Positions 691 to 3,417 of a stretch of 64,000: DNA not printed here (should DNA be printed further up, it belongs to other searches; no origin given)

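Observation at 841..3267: Orphan glycyl radical enzyme whose Cys-loop lacks the eliminase glutamate, with no activase nearby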

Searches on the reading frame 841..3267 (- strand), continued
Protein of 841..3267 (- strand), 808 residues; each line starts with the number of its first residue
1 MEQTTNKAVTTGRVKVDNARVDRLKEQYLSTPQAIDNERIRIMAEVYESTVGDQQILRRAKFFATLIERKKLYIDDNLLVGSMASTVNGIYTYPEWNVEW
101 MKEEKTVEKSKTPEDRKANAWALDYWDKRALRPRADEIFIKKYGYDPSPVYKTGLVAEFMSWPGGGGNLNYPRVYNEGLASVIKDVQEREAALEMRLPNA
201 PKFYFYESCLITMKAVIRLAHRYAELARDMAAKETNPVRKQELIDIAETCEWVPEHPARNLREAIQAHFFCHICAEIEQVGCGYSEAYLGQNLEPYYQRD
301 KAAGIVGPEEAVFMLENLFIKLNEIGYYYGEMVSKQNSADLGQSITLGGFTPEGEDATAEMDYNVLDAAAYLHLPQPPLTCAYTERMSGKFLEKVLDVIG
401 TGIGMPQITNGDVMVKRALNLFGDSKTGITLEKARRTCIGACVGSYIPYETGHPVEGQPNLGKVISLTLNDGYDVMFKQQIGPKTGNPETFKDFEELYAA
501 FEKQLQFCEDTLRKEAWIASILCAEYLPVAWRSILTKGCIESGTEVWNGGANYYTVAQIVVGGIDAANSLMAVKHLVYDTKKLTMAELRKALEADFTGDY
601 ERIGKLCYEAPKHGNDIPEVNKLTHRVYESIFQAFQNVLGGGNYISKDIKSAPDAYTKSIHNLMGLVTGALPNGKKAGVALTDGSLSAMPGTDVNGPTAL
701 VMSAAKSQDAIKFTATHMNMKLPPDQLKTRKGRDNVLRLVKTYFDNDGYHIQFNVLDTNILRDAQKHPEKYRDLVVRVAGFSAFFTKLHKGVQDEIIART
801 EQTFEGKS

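Call 54: search_solved_structures(query=L001:14683-15831:+, max_evalue=1)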
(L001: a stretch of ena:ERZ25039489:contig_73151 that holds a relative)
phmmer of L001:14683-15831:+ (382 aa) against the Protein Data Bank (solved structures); distinct sequences matched with E-value up to 1: 176 (the best 60 are shown).
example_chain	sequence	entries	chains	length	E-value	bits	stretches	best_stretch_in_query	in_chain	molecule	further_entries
9sw6_H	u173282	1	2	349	2.9e-19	72.7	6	293-359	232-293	Tungsten formylmethanofuran dehydrogenase, subunit F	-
5t5i_F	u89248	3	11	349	3.4e-19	72.5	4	293-352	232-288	Tungsten formylmethanofuran dehydrogenase subunit fwdF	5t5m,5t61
9sw6_G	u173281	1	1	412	1.3e-12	50.8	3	286-351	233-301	Polyferredoxin protein MvhB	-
7bkb_K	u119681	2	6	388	4.2e-12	49.1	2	293-353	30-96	Formylmethanofuran dehydrogenase, subunit F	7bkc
9sfi_T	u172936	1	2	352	9.8e-12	47.9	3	294-353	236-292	4Fe-4S ferredoxin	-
7tgh_S8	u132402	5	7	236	6.8e-07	32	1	296-355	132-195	NADH-ubiquinone oxidoreductase 1, chain, putative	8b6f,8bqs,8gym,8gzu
9eri_B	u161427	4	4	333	1.1e-06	31.2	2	293-354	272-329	Na(+)-translocating ferredoxin:NAD(+) oxidoreductase complex subunit B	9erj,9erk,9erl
5odc_A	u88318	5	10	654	1.7e-06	30.6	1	293-353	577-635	Heterodisulfide reductase, subunit A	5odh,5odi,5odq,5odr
9mqx_B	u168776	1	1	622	1.1e-05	27.9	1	290-351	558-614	NADH:ubiquinone oxidoreductase, NADH-binding (51 kD) subunit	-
8rvu_a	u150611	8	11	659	1.2e-05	27.9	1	292-355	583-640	H(2):CoB-CoM heterodisulfide,ferredoxin reductase subunit A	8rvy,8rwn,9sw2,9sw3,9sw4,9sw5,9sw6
9sfi_O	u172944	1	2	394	1.2e-05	27.9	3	296-357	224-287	Ferredoxin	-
8rja_F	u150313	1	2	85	1.3e-05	27.8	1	290-352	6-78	NAD(P)H-quinone oxidoreductase subunit I, chloroplastic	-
8rvv_A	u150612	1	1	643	1.7e-05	27.4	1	292-354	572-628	H(2):CoB-CoM heterodisulfide,ferredoxin reductase subunit A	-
1fca_A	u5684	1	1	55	1.8e-05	27.3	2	295-317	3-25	FERREDOXIN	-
9bt4_G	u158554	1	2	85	2.1e-05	27.1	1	289-352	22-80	Pyruvate:Ferredoxin Oxidoreductase, subunit delta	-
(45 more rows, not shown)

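Call 55: search_protein_representatives(protein=window:841-3267:-)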
Query: 808 residues. Proteins with E-value up to 0.001 (for the whole library): 7677; up to 1e-10: 4088; up to 1e-30: 1548. The best 150 are listed.
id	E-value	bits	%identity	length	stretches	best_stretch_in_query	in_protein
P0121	8.1e-253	857.6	51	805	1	8-804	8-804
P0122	4.6e-228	775.8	46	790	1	11-804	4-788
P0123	2.4e-224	763.5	84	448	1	90-469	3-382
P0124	1.5e-180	618.6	41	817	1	19-802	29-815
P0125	3.1e-178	611.0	42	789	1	19-801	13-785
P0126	1.5e-171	588.8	40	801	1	17-804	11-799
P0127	6.8e-168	576.8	41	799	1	18-803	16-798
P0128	4.1e-163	561.0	40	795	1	24-801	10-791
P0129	4.4e-161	554.3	39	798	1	16-805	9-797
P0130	1.4e-160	552.6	40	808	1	14-804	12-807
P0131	3.8e-148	511.5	38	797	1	19-803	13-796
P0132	4.2e-145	501.4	38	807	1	9-803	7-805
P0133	2.9e-144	498.6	37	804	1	18-804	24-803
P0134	9.2e-133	460.6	36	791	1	20-803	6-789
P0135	1.1e-131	457.1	38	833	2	119-802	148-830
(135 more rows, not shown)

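Call 60: find_homologous_proteins(query=L001:12549-13724:+, max_evalue=1e-20)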
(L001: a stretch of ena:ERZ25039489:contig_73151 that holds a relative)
Query L001:12549-13724:+ (391 aa): 4872 proteins with E <= 1e-20 among 8000 candidates; the best 120 are listed.
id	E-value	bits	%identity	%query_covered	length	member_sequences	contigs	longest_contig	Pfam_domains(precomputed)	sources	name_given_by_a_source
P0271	7.6e-252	853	100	100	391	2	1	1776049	PF00365.26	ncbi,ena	-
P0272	5.2e-240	814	95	100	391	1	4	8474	PF00365.26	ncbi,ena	-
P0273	8.8e-239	810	93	100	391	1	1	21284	PF00365.26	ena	-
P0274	2.6e-238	808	94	100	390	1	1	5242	PF00365.26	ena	-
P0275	1.1e-236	803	93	100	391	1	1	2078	PF00365.26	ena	-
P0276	2.6e-236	802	93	100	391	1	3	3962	PF00365.26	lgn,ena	-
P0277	6.1e-236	801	93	100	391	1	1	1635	PF00365.26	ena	-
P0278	8.8e-236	800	93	100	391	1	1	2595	PF00365.26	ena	-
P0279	1.0e-235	800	93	100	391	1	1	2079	PF00365.26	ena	-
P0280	1.5e-235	799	93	100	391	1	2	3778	PF00365.26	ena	-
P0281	2.1e-235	799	92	100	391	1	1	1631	PF00365.26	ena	-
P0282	3.7e-235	798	92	100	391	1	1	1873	PF00365.26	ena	-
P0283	3.7e-235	798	92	100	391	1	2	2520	PF00365.26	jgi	-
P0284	5.0e-235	798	93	100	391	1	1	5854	PF00365.26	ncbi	-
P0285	5.3e-235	798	92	100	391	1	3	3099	PF00365.26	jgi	-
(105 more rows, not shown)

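Call 67: find_encoding_contigs(protein=window:841-3267:-, flank=10000, max_places=4)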
Protein window:841-3267:- (808 aa): no gene with exactly this product is on record in the collection.
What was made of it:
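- Tried and rejected: It found no contig (call 67).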

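Call 68: find_encoding_contigs(protein=P0001, flank=10000, max_places=4)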
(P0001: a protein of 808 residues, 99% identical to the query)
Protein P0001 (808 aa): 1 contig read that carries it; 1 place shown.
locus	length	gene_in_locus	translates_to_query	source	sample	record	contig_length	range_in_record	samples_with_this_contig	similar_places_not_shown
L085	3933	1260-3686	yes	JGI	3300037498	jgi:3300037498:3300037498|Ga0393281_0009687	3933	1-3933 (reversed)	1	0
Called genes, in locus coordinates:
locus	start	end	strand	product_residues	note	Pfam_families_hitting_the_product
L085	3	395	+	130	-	?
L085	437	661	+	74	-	PF00881:Nitroreductase (weak)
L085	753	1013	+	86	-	-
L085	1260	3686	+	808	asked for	PF02901:PFL-like, PF01228:Gly_radical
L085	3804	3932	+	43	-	?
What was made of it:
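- Tried and rejected: The 99%-identical P0001 contig is only 3.9 kb and ends before the PFK-like gene (call 68).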
